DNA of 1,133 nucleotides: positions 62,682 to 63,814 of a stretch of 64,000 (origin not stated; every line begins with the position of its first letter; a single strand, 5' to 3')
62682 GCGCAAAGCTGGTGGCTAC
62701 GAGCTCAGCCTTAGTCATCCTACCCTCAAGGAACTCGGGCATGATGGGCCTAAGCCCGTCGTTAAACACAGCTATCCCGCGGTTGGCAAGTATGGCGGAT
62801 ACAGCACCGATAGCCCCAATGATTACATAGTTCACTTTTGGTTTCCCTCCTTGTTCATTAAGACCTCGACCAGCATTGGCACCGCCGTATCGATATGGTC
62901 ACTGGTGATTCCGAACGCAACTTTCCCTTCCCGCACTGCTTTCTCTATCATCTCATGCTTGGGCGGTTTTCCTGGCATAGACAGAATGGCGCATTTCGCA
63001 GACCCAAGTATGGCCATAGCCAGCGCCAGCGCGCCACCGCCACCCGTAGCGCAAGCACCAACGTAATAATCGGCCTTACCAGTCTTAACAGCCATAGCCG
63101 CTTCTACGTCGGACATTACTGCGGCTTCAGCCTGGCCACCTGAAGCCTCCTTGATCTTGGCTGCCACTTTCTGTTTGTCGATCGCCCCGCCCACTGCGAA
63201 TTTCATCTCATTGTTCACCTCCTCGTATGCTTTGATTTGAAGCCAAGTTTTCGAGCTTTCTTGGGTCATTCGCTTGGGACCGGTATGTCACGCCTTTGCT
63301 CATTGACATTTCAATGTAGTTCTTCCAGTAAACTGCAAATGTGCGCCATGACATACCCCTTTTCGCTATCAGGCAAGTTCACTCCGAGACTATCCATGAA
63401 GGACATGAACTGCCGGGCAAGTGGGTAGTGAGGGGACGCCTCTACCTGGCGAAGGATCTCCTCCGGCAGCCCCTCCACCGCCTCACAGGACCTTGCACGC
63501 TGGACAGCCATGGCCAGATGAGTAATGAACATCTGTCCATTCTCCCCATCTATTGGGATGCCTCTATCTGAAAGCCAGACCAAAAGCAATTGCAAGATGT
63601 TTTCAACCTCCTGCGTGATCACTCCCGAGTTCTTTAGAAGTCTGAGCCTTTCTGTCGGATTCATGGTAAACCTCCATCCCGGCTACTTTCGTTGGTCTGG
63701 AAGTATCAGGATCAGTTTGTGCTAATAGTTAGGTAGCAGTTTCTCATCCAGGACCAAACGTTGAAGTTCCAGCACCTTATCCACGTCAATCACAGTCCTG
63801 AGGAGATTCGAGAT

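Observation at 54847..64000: Complete php/yhf-type orphan operon in a spore-former, extended by an amidase-signature protein and a NagB-like deaminase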

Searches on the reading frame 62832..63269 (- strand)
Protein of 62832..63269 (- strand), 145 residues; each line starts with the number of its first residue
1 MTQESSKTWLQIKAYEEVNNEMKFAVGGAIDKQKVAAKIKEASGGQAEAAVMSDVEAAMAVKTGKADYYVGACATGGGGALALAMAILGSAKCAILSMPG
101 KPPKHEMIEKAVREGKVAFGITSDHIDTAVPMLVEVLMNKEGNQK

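Call 5: search_protein_families(library=pfam, proteins=[window:62832-63269:-], max_evalue=0.01)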
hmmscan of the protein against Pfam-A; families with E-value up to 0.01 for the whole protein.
window:62832-63269:- (145 aa): 1 family
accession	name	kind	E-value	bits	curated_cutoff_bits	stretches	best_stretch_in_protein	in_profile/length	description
PF10941.13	DUF2620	-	2.9e-43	147.2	25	1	22-136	1-114/115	Protein of unknown function DUF2620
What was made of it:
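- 62832..63206 (-): yhfU (DUF2620): soluble 124-aa alpha/beta protein with an RpiB-like fold and an invariant Cys-x-Thr-Gly loop. The ORF could start at 63269, but homologues and the RBS favour 63206. PF10941 147 bits (call 5).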

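Call 6: search_protein_families(library=ncbifam, proteins=[window:62832-63269:-], max_evalue=0.01)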
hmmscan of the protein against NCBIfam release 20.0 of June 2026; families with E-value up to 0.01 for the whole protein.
window:62832-63269:- (145 aa): 0 families

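Call 18: search_solved_structures(query=window:62832-63269:-, max_evalue=10, show_alignments=2)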
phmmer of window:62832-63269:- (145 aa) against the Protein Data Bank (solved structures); distinct sequences matched with E-value up to 10: 1.
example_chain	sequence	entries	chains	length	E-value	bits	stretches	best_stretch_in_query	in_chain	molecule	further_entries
7kqk_B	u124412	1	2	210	0.63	13.3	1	61-108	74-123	Light chain of Fab fragment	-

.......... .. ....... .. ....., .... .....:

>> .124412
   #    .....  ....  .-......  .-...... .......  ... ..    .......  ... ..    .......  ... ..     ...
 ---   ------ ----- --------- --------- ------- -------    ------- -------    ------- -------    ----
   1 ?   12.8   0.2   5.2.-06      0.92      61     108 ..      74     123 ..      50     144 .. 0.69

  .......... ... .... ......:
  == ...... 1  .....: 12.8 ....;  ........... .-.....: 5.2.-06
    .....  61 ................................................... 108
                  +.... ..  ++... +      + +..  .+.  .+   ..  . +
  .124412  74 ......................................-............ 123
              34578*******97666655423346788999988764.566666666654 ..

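Call 30: search_solved_structures(query=A2, max_evalue=10, show_alignments=3)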
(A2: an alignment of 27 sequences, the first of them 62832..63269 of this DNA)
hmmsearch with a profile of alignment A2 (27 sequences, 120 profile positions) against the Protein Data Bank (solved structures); distinct sequences matched with E-value up to 10: 6.
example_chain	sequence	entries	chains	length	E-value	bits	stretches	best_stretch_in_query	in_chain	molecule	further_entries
2ppw_A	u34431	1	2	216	0.033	17.6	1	25-63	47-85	Conserved domain protein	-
3c5y_A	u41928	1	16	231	0.13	15.7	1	26-63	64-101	Ribose/galactose isomerase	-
1brl_B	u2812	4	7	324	0.31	14.4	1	50-104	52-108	BACTERIAL LUCIFERASE | BETA2 LUCIFERASE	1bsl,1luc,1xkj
3fgc_B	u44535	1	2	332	0.32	14.4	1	50-103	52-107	Alkanal monooxygenase beta chain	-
7mws_A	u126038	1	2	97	0.84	13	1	5-55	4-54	CD81 protein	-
5kha_A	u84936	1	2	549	1.2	12.6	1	59-117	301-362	Glutamine-dependent NAD+ synthetase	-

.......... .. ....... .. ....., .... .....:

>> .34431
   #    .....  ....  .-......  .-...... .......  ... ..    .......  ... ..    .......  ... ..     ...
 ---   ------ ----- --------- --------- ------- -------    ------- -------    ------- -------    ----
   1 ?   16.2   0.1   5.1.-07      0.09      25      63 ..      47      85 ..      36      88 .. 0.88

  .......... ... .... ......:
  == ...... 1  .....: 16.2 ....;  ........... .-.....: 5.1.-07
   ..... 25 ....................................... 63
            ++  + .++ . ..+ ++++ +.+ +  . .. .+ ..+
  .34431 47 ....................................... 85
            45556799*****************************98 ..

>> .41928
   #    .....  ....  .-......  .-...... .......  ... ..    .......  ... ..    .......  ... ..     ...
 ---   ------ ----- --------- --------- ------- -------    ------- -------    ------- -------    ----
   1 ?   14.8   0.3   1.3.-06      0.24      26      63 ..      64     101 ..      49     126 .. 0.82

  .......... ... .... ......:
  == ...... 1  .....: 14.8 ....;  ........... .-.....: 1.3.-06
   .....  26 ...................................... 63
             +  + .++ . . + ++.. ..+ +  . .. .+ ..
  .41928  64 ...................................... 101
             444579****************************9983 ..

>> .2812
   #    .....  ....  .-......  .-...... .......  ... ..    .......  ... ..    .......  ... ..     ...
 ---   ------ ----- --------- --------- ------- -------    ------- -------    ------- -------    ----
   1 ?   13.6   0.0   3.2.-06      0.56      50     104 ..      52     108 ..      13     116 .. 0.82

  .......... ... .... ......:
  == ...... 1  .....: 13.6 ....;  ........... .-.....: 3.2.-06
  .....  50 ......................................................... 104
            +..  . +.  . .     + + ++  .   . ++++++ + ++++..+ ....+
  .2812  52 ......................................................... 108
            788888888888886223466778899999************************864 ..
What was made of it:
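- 62832..63206 (-): Weak profile hits to the RpiB/LacAB-like structures 2ppw and 3c5y fall on the same motif (call 30).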

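Call 31: search_protein_families(library=pfam, proteins=[window:62832-63269:-], max_evalue=10)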
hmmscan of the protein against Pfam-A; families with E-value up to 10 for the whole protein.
window:62832-63269:- (145 aa): 1 family
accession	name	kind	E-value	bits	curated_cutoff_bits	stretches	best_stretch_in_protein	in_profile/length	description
PF10941.13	DUF2620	-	2.9e-43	147.2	25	1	22-136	1-114/115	Protein of unknown function DUF2620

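Call 33: find_homologous_proteins(query=window:62832-63269:-, max_evalue=0.001)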
Query window:62832-63269:- (145 aa): 199 proteins with E <= 0.001 among 314 candidates; the best 120 are listed.
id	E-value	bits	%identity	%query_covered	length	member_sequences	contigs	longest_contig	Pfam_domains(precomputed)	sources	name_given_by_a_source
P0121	4.0e-85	300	99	100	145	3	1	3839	PF10941.14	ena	-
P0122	2.1e-58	214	82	86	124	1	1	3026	PF10941.14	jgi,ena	-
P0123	4.4e-57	210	82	86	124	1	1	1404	PF10941.14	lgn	-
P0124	1.1e-56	208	81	86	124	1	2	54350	PF10941.14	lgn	-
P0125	7.4e-48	180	69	83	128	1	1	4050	PF10941.14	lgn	-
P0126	1.7e-45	172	66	85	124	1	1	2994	PF10941.14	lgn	-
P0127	7.9e-45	170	65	85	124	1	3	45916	PF10941.14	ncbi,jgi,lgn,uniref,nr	ncbi:DUF2620 family protein [Calorimonas adulescens]|jgi:Protein of unknown function DUF2620.|uniref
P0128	8.6e-45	170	58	91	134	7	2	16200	PF10941.14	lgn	-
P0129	1.3e-44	169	67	81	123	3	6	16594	PF10941.14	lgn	-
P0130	1.9e-44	169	64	83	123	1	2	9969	PF10941.14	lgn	-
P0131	2.1e-44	169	64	83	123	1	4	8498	PF10941.14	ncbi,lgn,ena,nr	ncbi:MAG TPA: DUF2620 family protein [Thermoanaerobacterales bacterium]|nr:DUF2620 family protein [T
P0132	2.2e-44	169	64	83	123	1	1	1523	PF10941.14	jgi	-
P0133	3.6e-44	168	64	83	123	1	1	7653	PF10941.14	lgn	-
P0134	7.5e-44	167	63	83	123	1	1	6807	PF10941.14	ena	-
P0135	8.7e-44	167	64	83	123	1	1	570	PF10941.14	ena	-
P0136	9.8e-44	166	63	83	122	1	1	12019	PF10941.14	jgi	-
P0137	1.8e-43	166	64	81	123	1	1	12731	PF10941.14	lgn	-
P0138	2.5e-43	165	61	83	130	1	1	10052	PF10941.14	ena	-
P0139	4.3e-43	164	62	83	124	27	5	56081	PF10941.14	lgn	-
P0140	8.3e-43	163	65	81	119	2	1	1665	PF10941.14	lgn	-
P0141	1.8e-42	162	61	81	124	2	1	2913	PF10941.14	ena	-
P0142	1.8e-42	162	62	85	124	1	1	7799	PF10941.14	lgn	-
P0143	6.2e-42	161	64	82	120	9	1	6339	PF10941.14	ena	-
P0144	1.3e-41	160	61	81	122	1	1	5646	PF10941.14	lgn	-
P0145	2.2e-41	159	60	83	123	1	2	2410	PF10941.14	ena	-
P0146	4.5e-41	158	58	84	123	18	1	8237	PF10941.14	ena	-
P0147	6.5e-41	157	63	83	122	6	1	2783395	PF10941.14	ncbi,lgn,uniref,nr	ncbi:DUF2620 domain-containing protein [Thermoanaerobacterium thermosaccharolyticum]|uniref:DUF2620 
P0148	1.1e-40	157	62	82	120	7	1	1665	PF10941.14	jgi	jgi:hypothetical protein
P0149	2.7e-40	155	63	81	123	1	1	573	PF10941.14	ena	-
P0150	2.7e-40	155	58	83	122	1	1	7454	PF10941.14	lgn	-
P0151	3.6e-40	155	56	82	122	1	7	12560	PF10941.14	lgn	-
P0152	4.2e-40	155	58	81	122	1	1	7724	PF10941.14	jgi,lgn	jgi:Protein of unknown function DUF2620.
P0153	8.8e-40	154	59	83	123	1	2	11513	PF10941.14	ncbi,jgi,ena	jgi:hypothetical protein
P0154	3.4e-39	152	61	82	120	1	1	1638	PF14272.12,PF10941.14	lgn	-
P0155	3.7e-39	152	55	83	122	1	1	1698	PF10941.14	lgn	-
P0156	4.4e-39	151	59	83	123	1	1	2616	PF10941.14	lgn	-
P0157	1.1e-38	150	60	79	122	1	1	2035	PF10941.14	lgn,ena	-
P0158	1.8e-38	149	57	83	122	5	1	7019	PF10941.14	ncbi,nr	ncbi:MAG: hypothetical protein K0R09_3145 [Clostridiales bacterium]|nr:hypothetical protein [Clostri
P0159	2.2e-38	149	61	81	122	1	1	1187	PF10941.14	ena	-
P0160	3.7e-38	148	57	79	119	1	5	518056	PF10941.14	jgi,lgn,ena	jgi:hypothetical protein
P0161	6.0e-38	148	55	82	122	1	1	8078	PF10941.14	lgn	-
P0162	1.1e-37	147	62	80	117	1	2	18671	PF10941.14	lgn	-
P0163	1.5e-37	146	58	82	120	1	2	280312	PF10941.14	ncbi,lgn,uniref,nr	ncbi:DUF2620 domain-containing protein [Maledivibacter halophilus]|uniref:DUF2620 domain-containing 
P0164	2.1e-37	146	58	83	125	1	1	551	PF10941.14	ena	-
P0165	3.3e-37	145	60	83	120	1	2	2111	PF10941.14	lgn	-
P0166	5.4e-37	145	58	82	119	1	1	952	PF10941.14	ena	-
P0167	5.8e-37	144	60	80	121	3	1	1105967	PF10941.14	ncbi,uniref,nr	ncbi:DUF2620 domain-containing protein [Lederbergia citrea]|uniref:DUF2620 domain-containing protein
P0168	1.1e-36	144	54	79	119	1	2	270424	PF10941.14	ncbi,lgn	-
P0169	1.5e-36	143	54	79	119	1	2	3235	PF10941.14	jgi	jgi:hypothetical protein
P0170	2.4e-36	142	59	80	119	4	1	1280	PF10941.14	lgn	-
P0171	3.9e-36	142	57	81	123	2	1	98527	PF10941.14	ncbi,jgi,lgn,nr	ncbi:MAG TPA: DUF2620 domain-containing protein [Firmicutes bacterium]|nr:DUF2620 domain-containing 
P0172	4.1e-36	142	57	82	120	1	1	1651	PF10941.14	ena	-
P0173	4.5e-36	142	56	82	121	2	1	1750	PF10941.14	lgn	-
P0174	6.0e-36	141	59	82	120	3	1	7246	PF10941.14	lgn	-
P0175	8.2e-36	141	57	82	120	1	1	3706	PF10941.14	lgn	-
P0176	1.3e-35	140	56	82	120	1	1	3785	PF10941.14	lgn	-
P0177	1.3e-35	140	58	80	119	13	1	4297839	PF10941.14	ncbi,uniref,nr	ncbi:DUF2620 domain-containing protein [Bacillus sp. Cs-700]|uniref:DUF2620 domain-containing protei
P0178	1.4e-35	140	57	84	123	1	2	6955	PF10941.14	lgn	-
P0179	2.3e-35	139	57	82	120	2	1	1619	PF10941.14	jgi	-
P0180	6.6e-35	138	55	80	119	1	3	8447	PF10941.14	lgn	-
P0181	7.5e-35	138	55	82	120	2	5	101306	PF10941.14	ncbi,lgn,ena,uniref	ncbi:DUF2620 domain-containing protein [Sporanaerobacter acetigenes]|uniref:DUF2620 domain-containin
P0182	1.1e-34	137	56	81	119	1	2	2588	PF10941.14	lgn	-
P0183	1.1e-34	137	57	80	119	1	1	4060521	PF10941.14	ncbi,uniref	ncbi:DUF2620 domain-containing protein [Pseudalkalibacillus hwajinpoensis]|uniref:DUF2620 domain-con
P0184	1.3e-34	137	53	81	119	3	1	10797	PF10941.14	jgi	jgi:hypothetical protein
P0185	1.5e-34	137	55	82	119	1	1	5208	PF10941.14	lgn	-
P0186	1.8e-34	136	54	81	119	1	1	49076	PF10941.14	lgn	-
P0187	1.9e-34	136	55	82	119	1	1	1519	PF10941.14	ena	-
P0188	2.5e-34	136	55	83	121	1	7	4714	PF10941.14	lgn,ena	-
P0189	2.6e-34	136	59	77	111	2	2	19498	PF10941.14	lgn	-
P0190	3.0e-34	136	57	79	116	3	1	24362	PF10941.14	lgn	-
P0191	3.1e-34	136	58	80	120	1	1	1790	PF10941.14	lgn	-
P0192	3.3e-34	136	53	82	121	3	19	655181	PF10941.14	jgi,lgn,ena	-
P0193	3.6e-34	135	55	81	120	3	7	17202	PF10941.14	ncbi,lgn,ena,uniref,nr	ncbi:DUF2620 domain-containing protein [Anaerosalibacter bizertensis]|uniref:DUF2620 domain-containi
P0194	5.8e-34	135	55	82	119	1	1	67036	PF10941.14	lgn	-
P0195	9.4e-34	134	53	83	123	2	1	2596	PF10941.14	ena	-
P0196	9.7e-34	134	53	83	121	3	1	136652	PF10941.14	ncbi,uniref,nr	ncbi:DUF2620 domain-containing protein [Fusibacter ferrireducens]|uniref:DUF2620 domain-containing p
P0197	1.4e-33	134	55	82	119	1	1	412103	PF10941.14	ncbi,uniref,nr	ncbi:DUF2620 domain-containing protein [Bacillus sp. FJAT-27445]|uniref:DUF2620 domain-containing pr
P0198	1.6e-33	133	54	85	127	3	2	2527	PF10941.14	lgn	-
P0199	1.8e-33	133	55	81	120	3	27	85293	PF10941.14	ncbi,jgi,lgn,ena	jgi:hypothetical protein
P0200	1.9e-33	133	55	83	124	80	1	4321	PF10941.14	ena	-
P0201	2.3e-33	133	52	82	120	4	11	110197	PF10941.14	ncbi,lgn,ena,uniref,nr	ncbi:DUF2620 domain-containing protein [Anaerosalibacter massiliensis]|uniref:DUF2620 domain-contain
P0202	2.5e-33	133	54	82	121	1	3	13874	PF10941.14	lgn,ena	-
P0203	2.7e-33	133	53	85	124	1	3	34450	PF10941.14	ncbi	-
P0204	3.1e-33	132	53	83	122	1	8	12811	PF10941.14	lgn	-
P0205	3.6e-33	132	55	81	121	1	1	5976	PF10941.14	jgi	jgi:hypothetical protein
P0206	3.8e-33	132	58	82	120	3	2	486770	PF10941.14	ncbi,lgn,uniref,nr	ncbi:hypothetical protein JCM19037_4415 [Geomicrobium sp. JCM 19037]|uniref:DUF2620 family protein n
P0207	4.0e-33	132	54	83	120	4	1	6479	PF10941.14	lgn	-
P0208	4.2e-33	132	53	83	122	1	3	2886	PF10941.14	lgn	-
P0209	4.9e-33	132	54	80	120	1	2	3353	PF10941.14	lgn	-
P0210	6.8e-33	131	53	81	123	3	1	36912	PF10941.14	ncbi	-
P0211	8.3e-33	131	53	83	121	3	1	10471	PF10941.14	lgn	-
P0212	8.6e-33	131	53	82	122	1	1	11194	PF10941.14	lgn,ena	-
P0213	9.9e-33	131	53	81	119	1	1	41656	PF10941.14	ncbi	-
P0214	1.0e-32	131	56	82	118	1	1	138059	PF10941.14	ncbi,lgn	-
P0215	1.0e-32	131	56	81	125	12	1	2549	PF10941.14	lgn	-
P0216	1.1e-32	131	52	82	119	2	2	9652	PF10941.14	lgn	-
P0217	1.4e-32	130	56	82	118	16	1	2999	PF10941.14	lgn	-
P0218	1.7e-32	130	54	82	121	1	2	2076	PF10941.14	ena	-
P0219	1.8e-32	130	54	81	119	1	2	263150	PF10941.14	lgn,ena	-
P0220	1.9e-32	130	47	91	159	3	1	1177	PF10941.14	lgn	-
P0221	2.7e-32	129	55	84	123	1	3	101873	PF10941.14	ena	-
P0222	4.1e-32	129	54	80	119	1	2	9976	PF10941.14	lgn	-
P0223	5.0e-32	129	50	82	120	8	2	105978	PF10941.14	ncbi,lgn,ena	-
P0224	8.1e-32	128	55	82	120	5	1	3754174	PF10941.14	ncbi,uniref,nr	ncbi:DUF2620 family protein [Salicibibacter halophilus]|uniref:DUF2620 family protein n=1 Tax=Salici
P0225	9.6e-32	128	47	94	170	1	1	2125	PF10941.14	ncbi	ncbi:MAG: DUF2620 domain-containing protein, partial [Clostridium sp.]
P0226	9.6e-32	128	52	80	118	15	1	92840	PF10941.14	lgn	-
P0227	1.1e-31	127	54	81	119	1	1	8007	PF10941.14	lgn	-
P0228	1.1e-31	127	53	83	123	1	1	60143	PF10941.14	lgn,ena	-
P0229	1.7e-31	127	53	80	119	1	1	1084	PF10941.14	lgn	-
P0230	2.0e-31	127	52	82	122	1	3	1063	PF10941.14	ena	-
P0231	2.0e-31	127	52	83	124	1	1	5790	PF10941.14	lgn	-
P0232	2.5e-31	126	52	82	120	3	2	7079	PF10941.14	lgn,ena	-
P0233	3.5e-31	126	52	82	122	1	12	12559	PF10941.14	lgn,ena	-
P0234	3.6e-31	126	51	83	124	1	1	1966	PF10941.14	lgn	-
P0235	3.6e-31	126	51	82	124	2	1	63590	PF10941.14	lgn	-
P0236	4.0e-31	126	55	82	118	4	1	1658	PF10941.14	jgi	jgi:hypothetical protein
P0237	4.4e-31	125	50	81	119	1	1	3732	PF10941.14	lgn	-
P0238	6.1e-31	125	47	94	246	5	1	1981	PF10941.14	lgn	-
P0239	7.6e-31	125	51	82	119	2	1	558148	PF10941.14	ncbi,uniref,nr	ncbi:DUF2620 domain-containing protein [Neobacillus sp. YIM B06451]|uniref:DUF2620 domain-containing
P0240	1.0e-30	124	52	80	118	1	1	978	PF10941.14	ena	-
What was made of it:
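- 62832..63206 (-): Homologues are 118-124 aa (call 33).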

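Call 44: predict_structure(alignment_id=A3)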
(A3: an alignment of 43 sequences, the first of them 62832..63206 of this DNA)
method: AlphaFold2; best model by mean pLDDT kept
length: 124 residues; sequences in the alignment: 43
mean_pLDDT: 90.4   pTM: 0.84
mean pLDDT of the five models: 90.4, 88.6, 88.5, 88.1, 85.8
residues with pLDDT >= 90: 97; 70-90: 20; 50-70: 5; < 50: 2
segments of 3 or more residues with pLDDT < 50: none
pLDDT, mean of each block of 10 residues (from residue 1): 92 96 94 94 96 69 91 92 95 95 94 92 56
secondary structure, 60 per line:
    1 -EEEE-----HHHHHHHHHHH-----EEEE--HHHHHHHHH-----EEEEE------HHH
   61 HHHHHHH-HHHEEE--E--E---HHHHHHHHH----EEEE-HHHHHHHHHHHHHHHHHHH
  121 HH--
elements in order: E2-5 H11-21 E27-30 H33-41 E47-51 H58-67 E72-74 H84-92 E97-100 H102-122
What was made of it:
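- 62832..63206 (-): AF2 model pLDDT 90.4 (call 44).
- Checked: YhfU is a soluble alpha/beta protein, not a membrane protein (call 44).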

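Call 47: fold_search(model_id=the predicted structure, library=pdb)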
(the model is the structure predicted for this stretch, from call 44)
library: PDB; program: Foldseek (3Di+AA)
matches with E <= 10: 1266; with E <= 0.001: 0
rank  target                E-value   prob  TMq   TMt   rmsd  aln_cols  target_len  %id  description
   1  8vc9_D                1.8e-03  1.00  0.50  0.22   5.8       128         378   16  Hybrid response regulator LvrB from Leptospira / phosphorylated REC form (released 2024-12-18)
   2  8vc9_F                2.6e-03  0.99  0.50  0.22   5.8       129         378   14  Hybrid response regulator LvrB from Leptospira / phosphorylated REC form (released 2024-12-18)
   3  1xn1_H                3.6e-03  0.75  0.30  0.27   7.9       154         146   12  Crystal Structure Of Lumazine Synthase From Brucella Abortus (Orthorhombic Form At 3.05 Angstroms) (released 2005-09-27)
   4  8vc9_E                4.6e-03  0.99  0.51  0.22   5.8       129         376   15  Hybrid response regulator LvrB from Leptospira / phosphorylated REC form (released 2024-12-18)
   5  5ifz_B                5.2e-03  1.00  0.66  0.70   3.3       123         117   16  Crystal Structure of Ribose-5-phosphate Isomerase from Brucella melitensis 16M (released 2016-04-13)
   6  3s5p_A                5.2e-03  1.00  0.64  0.60   3.5       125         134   18  Crystal structure of ribose-5-phosphate isomerase B RpiB from Giardia lamblia (released 2011-06-01)
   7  8vc9_C                5.2e-03  0.98  0.48  0.21   5.8       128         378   15  Hybrid response regulator LvrB from Leptospira / phosphorylated REC form (released 2024-12-18)
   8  5ifz_A                5.9e-03  1.00  0.67  0.70   3.3       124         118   16  Crystal Structure of Ribose-5-phosphate Isomerase from Brucella melitensis 16M (released 2016-04-13)
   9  1xn1_E                6.3e-03  0.82  0.33  0.30   7.6       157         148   12  Crystal Structure Of Lumazine Synthase From Brucella Abortus (Orthorhombic Form At 3.05 Angstroms) (released 2005-09-27)
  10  2obx_B                6.7e-03  0.94  0.41  0.36   7.3       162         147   12  Lumazine synthase RibH2 from Mesorhizobium loti (Gene mll7281, Swiss-Prot entry Q986N2) complexed with inhibitor 5-Nit (released 2007-08-14)
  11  3eq2_B                1.2e-02  0.92  0.44  0.20   6.3       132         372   12  Structure of Hexagonal Crystal form of Pseudomonas aeruginosa RssB (released 2009-10-20)
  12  4oxx                  1.3e-02  0.98  0.53  0.46   5.7       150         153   13  Crystal Structure of Cindoxin, Surface Entropy reduction Mutant (released 2014-04-16)
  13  8uav_A                1.4e-02  0.82  0.39  0.24   7.9       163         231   11  Cryo-EM Structure of Brucella Abortus Lumazine Synthase (BLS) Engineered with Shiga Toxin I subunit B (Stx1B) (released 2025-03-26)
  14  5m7o_A                2.7e-02  0.77  0.40  0.16   7.0       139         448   15  Crystal structure of NtrX from Brucella abortus processed with the CrystalDirect automated mounting and cryo-cooling t (released 2017-01-25)
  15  3m6y_D                2.8e-02  0.54  0.35  0.21   9.2       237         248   13  Structure of 4-hydroxy-2-oxoglutarate aldolase from bacillus cereus at 1.45 a resolution. (released 2010-04-07)
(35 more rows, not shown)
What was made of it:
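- On RpiB/LacAB sugar-phosphate isomerases: TM 0.66-0.70 to 5ifz and 0.64/0.60 to 3s5p (call 47).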

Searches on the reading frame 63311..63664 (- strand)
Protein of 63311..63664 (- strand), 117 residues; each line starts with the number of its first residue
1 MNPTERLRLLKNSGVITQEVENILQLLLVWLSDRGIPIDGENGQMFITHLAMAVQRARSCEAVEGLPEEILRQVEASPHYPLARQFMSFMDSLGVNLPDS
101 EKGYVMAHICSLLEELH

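Call 5: search_protein_families(library=pfam, proteins=[window:63311-63664:-], max_evalue=0.01)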
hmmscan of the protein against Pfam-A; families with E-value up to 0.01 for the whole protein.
window:63311-63664:- (117 aa): 1 family
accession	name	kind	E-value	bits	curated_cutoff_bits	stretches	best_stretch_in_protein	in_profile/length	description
PF00874.25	PRD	-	4.3e-07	30.6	23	1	35-109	12-87/90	PRD domain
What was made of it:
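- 63311..63664 (-): yhfY: PRD-only protein of 117 aa. Likely the PTS-phosphorylated regulatory partner of YhfZ, or a phosphocarrier. PF00874 PRD 30.6 bits (call 5).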

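Call 6: search_protein_families(library=ncbifam, proteins=[window:63311-63664:-], max_evalue=0.01)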
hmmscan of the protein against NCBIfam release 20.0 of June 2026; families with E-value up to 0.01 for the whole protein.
window:63311-63664:- (117 aa): 1 family
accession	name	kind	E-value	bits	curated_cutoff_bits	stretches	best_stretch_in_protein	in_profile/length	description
NF047357.1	antiterm_GlcT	equivalog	0.00029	20.3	320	1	43-110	201-270/272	glucose PTS transporter transcription antiterminator GlcT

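Call 31: search_protein_families(library=pfam, proteins=[window:63311-63664:-], max_evalue=10)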
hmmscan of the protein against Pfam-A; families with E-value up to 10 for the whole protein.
window:63311-63664:- (117 aa): 1 family
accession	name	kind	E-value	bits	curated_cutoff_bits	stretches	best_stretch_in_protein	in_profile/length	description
PF00874.25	PRD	-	4.3e-07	30.6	23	1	35-109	12-87/90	PRD domain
